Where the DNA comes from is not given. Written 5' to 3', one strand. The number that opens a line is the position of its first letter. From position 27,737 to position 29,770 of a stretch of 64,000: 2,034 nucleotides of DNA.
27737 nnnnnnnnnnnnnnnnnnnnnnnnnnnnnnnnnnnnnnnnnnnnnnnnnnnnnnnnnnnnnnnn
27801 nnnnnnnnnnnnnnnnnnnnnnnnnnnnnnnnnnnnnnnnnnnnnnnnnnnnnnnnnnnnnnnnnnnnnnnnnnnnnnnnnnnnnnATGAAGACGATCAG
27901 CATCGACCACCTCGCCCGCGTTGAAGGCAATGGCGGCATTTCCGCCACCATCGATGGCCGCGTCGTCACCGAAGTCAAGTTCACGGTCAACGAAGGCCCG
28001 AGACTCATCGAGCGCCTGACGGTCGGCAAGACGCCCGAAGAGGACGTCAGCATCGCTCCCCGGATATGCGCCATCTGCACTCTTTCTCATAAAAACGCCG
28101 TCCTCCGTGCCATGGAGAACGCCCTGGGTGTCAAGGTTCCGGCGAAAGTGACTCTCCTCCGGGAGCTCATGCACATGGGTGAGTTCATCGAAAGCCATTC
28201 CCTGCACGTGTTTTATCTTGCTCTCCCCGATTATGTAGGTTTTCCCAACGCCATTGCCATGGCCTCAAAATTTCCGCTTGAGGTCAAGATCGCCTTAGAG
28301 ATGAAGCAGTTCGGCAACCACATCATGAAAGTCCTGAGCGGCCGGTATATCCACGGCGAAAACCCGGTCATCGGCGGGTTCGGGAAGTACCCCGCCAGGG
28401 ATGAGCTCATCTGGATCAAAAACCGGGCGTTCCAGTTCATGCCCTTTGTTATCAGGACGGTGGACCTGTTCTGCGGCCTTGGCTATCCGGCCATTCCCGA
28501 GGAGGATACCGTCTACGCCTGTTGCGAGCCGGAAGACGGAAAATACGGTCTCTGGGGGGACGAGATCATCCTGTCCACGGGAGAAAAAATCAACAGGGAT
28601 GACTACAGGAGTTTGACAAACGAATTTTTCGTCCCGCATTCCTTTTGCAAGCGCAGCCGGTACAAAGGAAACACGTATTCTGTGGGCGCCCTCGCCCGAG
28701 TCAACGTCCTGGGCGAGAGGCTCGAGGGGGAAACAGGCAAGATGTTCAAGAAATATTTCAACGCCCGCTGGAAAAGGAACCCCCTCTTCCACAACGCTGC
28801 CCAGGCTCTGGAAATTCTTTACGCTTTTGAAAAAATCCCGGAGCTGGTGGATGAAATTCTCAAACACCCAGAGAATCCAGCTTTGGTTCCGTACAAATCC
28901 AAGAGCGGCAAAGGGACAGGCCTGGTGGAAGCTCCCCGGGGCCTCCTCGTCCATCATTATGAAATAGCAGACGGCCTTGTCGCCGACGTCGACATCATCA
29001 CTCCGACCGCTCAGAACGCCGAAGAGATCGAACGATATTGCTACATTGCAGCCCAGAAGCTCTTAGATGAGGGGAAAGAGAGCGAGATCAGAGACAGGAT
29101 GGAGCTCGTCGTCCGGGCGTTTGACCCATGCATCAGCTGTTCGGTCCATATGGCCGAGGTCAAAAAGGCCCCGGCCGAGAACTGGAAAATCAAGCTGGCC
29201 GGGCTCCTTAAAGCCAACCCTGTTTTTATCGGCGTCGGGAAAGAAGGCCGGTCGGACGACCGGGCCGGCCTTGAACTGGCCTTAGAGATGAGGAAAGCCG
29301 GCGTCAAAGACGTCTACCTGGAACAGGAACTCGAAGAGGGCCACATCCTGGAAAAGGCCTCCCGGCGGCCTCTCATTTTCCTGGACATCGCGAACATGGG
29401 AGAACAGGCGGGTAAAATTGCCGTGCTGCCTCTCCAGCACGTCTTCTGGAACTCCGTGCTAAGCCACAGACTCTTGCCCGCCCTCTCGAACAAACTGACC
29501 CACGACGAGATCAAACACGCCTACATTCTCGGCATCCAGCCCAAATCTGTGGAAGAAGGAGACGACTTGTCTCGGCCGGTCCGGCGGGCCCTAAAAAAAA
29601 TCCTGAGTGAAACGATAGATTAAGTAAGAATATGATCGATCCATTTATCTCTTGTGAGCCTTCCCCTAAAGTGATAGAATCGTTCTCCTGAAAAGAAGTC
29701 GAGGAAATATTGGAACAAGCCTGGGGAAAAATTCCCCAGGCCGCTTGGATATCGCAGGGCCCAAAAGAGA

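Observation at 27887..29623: NiFe hydrogenase large subunit fused in cis to its own maturation protease domain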

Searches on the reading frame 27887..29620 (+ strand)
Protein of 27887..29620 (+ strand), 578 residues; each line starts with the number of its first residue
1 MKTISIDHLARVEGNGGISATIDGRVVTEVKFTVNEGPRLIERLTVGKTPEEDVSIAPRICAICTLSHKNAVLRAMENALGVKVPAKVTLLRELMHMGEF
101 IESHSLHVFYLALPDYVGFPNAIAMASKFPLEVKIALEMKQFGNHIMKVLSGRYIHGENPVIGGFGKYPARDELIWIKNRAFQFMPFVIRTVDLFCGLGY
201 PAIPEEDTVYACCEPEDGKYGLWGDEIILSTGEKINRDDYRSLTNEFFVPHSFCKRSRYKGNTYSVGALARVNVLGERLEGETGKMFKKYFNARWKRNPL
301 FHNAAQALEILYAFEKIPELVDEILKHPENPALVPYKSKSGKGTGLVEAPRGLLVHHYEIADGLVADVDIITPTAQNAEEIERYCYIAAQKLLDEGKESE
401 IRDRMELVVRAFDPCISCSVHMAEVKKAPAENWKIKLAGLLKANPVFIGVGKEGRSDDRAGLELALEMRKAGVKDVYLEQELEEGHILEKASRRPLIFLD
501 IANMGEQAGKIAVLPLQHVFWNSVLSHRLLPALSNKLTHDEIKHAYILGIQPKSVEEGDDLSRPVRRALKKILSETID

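Call 3: search_protein_families(library=pfam, proteins=[window:27887-29620:+], max_evalue=1)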
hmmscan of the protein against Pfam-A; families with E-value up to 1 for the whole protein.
window:27887-29620:+ (578 aa): 2 families
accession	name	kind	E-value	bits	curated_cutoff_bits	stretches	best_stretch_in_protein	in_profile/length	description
PF00374.24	NiFeSe_Hases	-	1.4e-34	120.4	25.8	2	39-124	1-86/508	Nickel-dependent hydrogenase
PF01750.23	HycI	-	0.00055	20.2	23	1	493-576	36-127/130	Hydrogenase maturation protease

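Call 4: search_protein_families(library=ncbifam, proteins=[window:27887-29620:+], max_evalue=1)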
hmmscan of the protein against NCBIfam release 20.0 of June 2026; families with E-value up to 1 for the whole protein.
window:27887-29620:+ (578 aa): 17 families
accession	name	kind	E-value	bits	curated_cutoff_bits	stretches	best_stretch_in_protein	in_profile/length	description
NF040828.1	sulfhyd_ShyA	equivalog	6.8e-107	357.9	700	1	4-423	3-413/415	NAD(P)-dependent hydrogenase/sulfhydrogenase 2 subunit alpha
NF040832.1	sulfhyd_HydA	equivalog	2.8e-105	352.9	880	1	4-424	5-425/426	NADPH-dependent hydrogenase/sulfhydrogenase 1 subunit alpha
NF033181.1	NiFeSe_hydrog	equivalog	4.7e-46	157.7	600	2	1-121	1-120/507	nickel-dependent hydrogenase large subunit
NF041785.2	VhuA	equivalog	6.7e-46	156.7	800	1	1-393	1-417/418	F420-non-reducing hydrogenase Vhu subunit A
NF045518.1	H2_NiFeSe_large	exception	1.6e-37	129.5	780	2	3-156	3-170/485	NiFeSe hydrogenase large subunit HysA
TIGR03295.1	frhA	equivalog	2.5e-35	122.2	392.5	1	2-424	3-398/412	coenzyme F420 hydrogenase subunit alpha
NF007778.0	PRK10467.1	equivalog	3.9e-22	78.3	969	2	2-123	3-123/567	hydrogenase 2 large subunit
NF007550.0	PRK10170.1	equivalog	8e-20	70.8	1101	2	4-124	19-139/597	Ni/Fe-hydrogenase large subunit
TIGR00072.1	hydrog_prot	superfamily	1e-10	41.7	47.45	1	448-576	3-141/145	hydrogenase maturation protease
TIGR00142.1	hycI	equivalog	1.2e-07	31.6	119.1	1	446-575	2-137/146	hydrogenase maturation peptidase HycI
NF041786.2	VhuU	equivalog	6e-06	26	70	1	405-423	11-29/45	F420-non-reducing hydrogenase selenoprotein subunit VhuU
TIGR01962.1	NuoD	equivalog_domain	0.00024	20.1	459.35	1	21-108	23-110/386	NADH dehydrogenase (quinone) subunit D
NF004739.1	PRK06075.1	equivalog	0.00077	18.3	360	1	18-108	18-108/384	NADH-quinone oxidoreductase subunit D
NF040602.1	F420_dehyd_FpoD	exception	0.0027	16.8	600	1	20-107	27-114/372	F420H2 dehydrogenase subunit FpoD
NF008974.0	PRK12322.1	equivalog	0.049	12.6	522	1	20-108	26-114/366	NADH-quinone oxidoreductase subunit D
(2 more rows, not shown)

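Call 5: find_homologous_proteins(query=window:27887-29620:+, max_evalue=1e-10)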
Query window:27887-29620:+ (578 aa): 2373 proteins with E <= 1e-10 among 8000 candidates; the best 120 are listed.
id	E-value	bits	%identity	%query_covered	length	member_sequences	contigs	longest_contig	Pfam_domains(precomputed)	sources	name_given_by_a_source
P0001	0.0e+0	1320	100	100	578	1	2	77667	PF00374.25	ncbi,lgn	-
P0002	0.0e+0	1197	90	99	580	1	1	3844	PF00374.25,PF01750.24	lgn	-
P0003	0.0e+0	1196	90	100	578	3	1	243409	PF00374.25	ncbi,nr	ncbi:MAG: nickel-dependent hydrogenase large subunit [Clostridiales bacterium]|nr:nickel-dependent h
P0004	0.0e+0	1178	88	100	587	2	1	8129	PF00374.25,PF01750.24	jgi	jgi:sulfhydrogenase subunit alpha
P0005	0.0e+0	1176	88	100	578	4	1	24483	PF00374.25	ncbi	-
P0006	0.0e+0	1111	82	99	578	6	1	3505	PF00374.25,PF01750.24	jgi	jgi:sulfhydrogenase subunit alpha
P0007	0.0e+0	1104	81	100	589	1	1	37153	PF00374.25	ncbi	-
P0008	0.0e+0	1104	81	99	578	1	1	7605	PF00374.25,PF01750.24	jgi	-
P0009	0.0e+0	1102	82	99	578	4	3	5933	PF00374.25,PF01750.24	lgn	-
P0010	0.0e+0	1102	81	99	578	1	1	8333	PF00374.25,PF01750.24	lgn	-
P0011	0.0e+0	1100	81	99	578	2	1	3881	PF00374.25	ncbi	-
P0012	0.0e+0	1099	80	99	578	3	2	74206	PF00374.25,PF01750.24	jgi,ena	jgi:sulfhydrogenase subunit alpha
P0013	0.0e+0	1096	81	99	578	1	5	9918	PF00374.25,PF01750.24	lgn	-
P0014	0.0e+0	1093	81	99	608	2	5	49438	PF00374.25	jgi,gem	-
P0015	0.0e+0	1092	81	99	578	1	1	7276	PF00374.25,PF01750.24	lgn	-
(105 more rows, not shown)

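Call 16: list_cluster_members(proteins=[window:27887-29620:+])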
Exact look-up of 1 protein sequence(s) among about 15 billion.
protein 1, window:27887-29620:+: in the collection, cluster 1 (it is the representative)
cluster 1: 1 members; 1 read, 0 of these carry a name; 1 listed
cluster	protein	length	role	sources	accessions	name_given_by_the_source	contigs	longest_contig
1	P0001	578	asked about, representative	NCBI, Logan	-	-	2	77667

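Call 37: predict_structure(alignment_id=A2)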
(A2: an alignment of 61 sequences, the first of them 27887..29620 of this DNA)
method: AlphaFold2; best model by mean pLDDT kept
length: 578 residues; sequences in the alignment: 61
mean_pLDDT: 87.0   pTM: 0.85
mean pLDDT of the five models: 87.0, 86.2, 86.0, 86.0, 84.0
residues with pLDDT >= 90: 318; 70-90: 205; 50-70: 34; < 50: 21
segments of 3 or more residues with pLDDT < 50: 1-15, 416-420
pLDDT, mean of each block of 10 residues (from residue 1): 40 59 88 76 93 91 87 97 96 95 88 80 81 87 95 81 95 98 95 88 76 92 94 96 86 83 91 96 97 89 95 98 97 95 96 95 97 89 90 91 87 58 82 90 91 88 94 90 71 85 88 86 63 67 87 87 95 86
secondary structure, 60 per line:
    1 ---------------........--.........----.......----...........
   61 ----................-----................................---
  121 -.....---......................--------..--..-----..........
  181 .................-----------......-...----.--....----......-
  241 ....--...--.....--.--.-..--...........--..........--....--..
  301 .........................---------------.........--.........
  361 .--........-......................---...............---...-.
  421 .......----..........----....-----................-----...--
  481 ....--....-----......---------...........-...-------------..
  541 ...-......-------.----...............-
elements in order: E16-23 E26-34 H39-45 H50-60 H65-80 H86-117 H122-126 H130-151 H171-197 E209-214 E226-229 E234-236 H241-244 E247-249 E252-256 H268-278 H281-290 H293-296 H299-325 E341-349 E352-361 E364-371 H373-394 H398-412 E423-427 H432-441 E446-449 H456-470 E476-478 H481-484 H487-490 E496-501 E511-515 H516-521 H539-543 E545-550 H563-577

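Call 42: find_related_loci(query=A2, collection=genome_contigs, flank=6000)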
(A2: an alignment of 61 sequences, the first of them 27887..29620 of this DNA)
Query A2 (578 aa) in genome_contigs; peptide patterns used: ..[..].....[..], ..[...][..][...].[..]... (x = any residue, [..] = any of these).
409 stretches matched a pattern; 391 encode a relative of the query (tblastn E <= 1e-3); the best 80 are kept; 80 distinct loci.
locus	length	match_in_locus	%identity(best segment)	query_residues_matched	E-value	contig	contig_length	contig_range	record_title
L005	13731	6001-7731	90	1-577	0e+0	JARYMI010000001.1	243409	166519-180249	MAG: Clostridiales bacterium isolate A05DMB-I-28 NODE_1_length_243409_cov_10.561241, whole genome shotgun sequence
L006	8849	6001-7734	88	1-578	0e+0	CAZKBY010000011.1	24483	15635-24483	MAG TPA_asm: uncultured Eubacteriales bacterium isolate binchicken_co274_232 genome assembly, contig: NODE_5279_length_2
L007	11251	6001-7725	81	1-575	0e+0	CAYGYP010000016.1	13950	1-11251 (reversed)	MAG TPA_asm: uncultured Candidatus Bathyarchaeia archaeon isolate ERP119294_co3_318 genome assembly, contig: NODE_3049_l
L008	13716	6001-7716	81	1-572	0e+0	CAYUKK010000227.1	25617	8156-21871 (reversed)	MAG TPA_asm: uncultured Eubacteriales bacterium isolate SRP231805_co4_152 genome assembly, contig: k141_314508, whole ge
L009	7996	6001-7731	80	1-577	0e+0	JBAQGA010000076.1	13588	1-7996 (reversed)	MAG: Candidatus Aminicenantales bacterium isolate MFD06995_ilm_asm_bin14 k127_109210, whole genome shotgun sequence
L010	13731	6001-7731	81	1-577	0e+0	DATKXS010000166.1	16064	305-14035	MAG TPA_asm: Candidatus Desulfaltia sp. isolate SMAG_U14198 k141_235238, whole genome shotgun sequence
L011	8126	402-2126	79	1-575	0e+0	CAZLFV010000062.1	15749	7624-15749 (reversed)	MAG TPA_asm: uncultured Eubacteriales bacterium isolate SRP231805_co1_145 genome assembly, contig: NODE_2363_length_1574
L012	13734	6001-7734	79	1-578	0e+0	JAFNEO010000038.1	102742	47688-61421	MAG: Candidatus Aminicenantes bacterium isolate bin_1 PROKKA_contig000038, whole genome shotgun sequence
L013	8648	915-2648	77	1-578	0e+0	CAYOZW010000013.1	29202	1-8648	MAG TPA_asm: uncultured Eubacteriales bacterium isolate binchicken_co81_511 genome assembly, contig: NODE_1907_length_29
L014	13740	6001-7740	71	1-578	0e+0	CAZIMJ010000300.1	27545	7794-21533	MAG TPA_asm: uncultured Eubacteriales bacterium isolate SRP185410_co1_364 genome assembly, contig: k141_531903, whole ge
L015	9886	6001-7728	70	1-574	0e+0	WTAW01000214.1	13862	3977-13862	MAG: Candidatus Aminicenantes bacterium isolate GLR1792 c_000000174685, whole genome shotgun sequence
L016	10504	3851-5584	70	1-575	0e+0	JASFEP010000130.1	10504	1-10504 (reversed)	MAG: Candidatus Aminicenantes bacterium isolate D0606M12metaG_Bin_51 D0606M12metaG_FD_scaffold_1708_c1, whole genome sho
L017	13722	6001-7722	71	1-573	0e+0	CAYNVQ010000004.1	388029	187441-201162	MAG TPA_asm: uncultured Eubacteriales bacterium isolate SRP323688_co1_275 genome assembly, contig: NODE_28_length_388029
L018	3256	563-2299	69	1-578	0e+0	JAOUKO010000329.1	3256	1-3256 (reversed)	MAG: Candidatus Aminicenantes bacterium isolate 8_1_Jan_SF_Bin49 8_1_Jan_SF_Bin49_scaffold_23992_c1, whole genome shotgu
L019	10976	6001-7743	69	1-578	0e+0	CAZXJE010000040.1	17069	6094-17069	MAG TPA_asm: uncultured Eubacteriales bacterium isolate SRP068000_co2_124 genome assembly, contig: NODE_2817_length_1706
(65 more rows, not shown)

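Call 44: fold_search(model_id=the predicted structure, library=pdb)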
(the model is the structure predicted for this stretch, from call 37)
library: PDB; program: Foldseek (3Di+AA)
matches with E <= 10: 749; with E <= 0.001: 230
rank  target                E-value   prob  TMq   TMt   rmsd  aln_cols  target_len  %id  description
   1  9nf0_H                3.4e-37  1.00  0.68  0.93   3.4       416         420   39  Structure of the NADPH-bound Pyrococcus furiosus SHI complex (released 2025-07-09)
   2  9nez_D                8.0e-36  1.00  0.68  0.93   4.1       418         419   39  Structure of the Pyrococcus furiosus SHI complex (released 2025-07-09)
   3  9e15_L                2.8e-35  1.00  0.67  0.91   3.5       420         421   40  Alpha-Delta heterodimeric form of soluble hydrogenase I from Pyrococcus furiosus. Data processed and model refined in  (released 2025-07-16)
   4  5yxy_A                7.4e-28  1.00  0.63  0.89   3.6       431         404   33  Crystal structure of the HyhL-HypA complex (form I) (released 2018-06-20)
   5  5odc_F                2.6e-27  1.00  0.65  0.83   4.6       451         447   27  Heterodisulfide reductase / [NiFe]-hydrogenase complex from Methanothermococcus thermolithotrophicus at 2.3 A resoluti (released 2017-08-30)
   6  5yy0_A                3.3e-27  1.00  0.63  0.90   3.5       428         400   33  Crystal structure of the HyhL-HypA complex (form II) (released 2018-06-20)
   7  5yxy_C                5.1e-27  1.00  0.64  0.91   3.0       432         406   31  Crystal structure of the HyhL-HypA complex (form I) (released 2018-06-20)
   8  7t2r_D                1.8e-26  1.00  0.62  0.79   4.3       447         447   29  Structure of electron bifurcating Ni-Fe hydrogenase complex HydABCSL in FMN-free apo state (released 2022-03-16)
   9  5xfa_H                7.6e-26  1.00  0.63  0.80   4.9       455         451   28  Crystal structure of NAD+-reducing [NiFe]-hydrogenase in the H2-reduced state (released 2017-08-23)
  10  5xfa_D                1.1e-25  1.00  0.63  0.80   4.9       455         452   28  Crystal structure of NAD+-reducing [NiFe]-hydrogenase in the H2-reduced state (released 2017-08-23)
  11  5xf9_D                1.2e-25  1.00  0.62  0.78   3.5       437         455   26  Crystal structure of NAD+-reducing [NiFe]-hydrogenase in the air-oxidized state (released 2017-08-23)
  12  5xf9_H                1.3e-25  1.00  0.63  0.80   3.9       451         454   27  Crystal structure of NAD+-reducing [NiFe]-hydrogenase in the air-oxidized state (released 2017-08-23)
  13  5yxy_B                9.6e-25  1.00  0.60  0.86   3.5       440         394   32  Crystal structure of the HyhL-HypA complex (form I) (released 2018-06-20)
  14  6ruc_B                4.5e-20  1.00  0.55  0.65   6.3       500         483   23  THE 3D STRUCTURE OF [NIFESE] HYDROGENASE G491S VARIANT FROM DESULFOVIBRIO VULGARIS HILDENBOROUGH AT 1.20 ANGSTROM RESO (released 2019-09-04)
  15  3ze7_B                4.8e-20  1.00  0.55  0.65   5.3       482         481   22  3D structure of the Ni-Fe-Se hydrogenase from D. vulgaris Hildenborough in the reduced state at 1.95 Angstroms (released 2013-06-12)
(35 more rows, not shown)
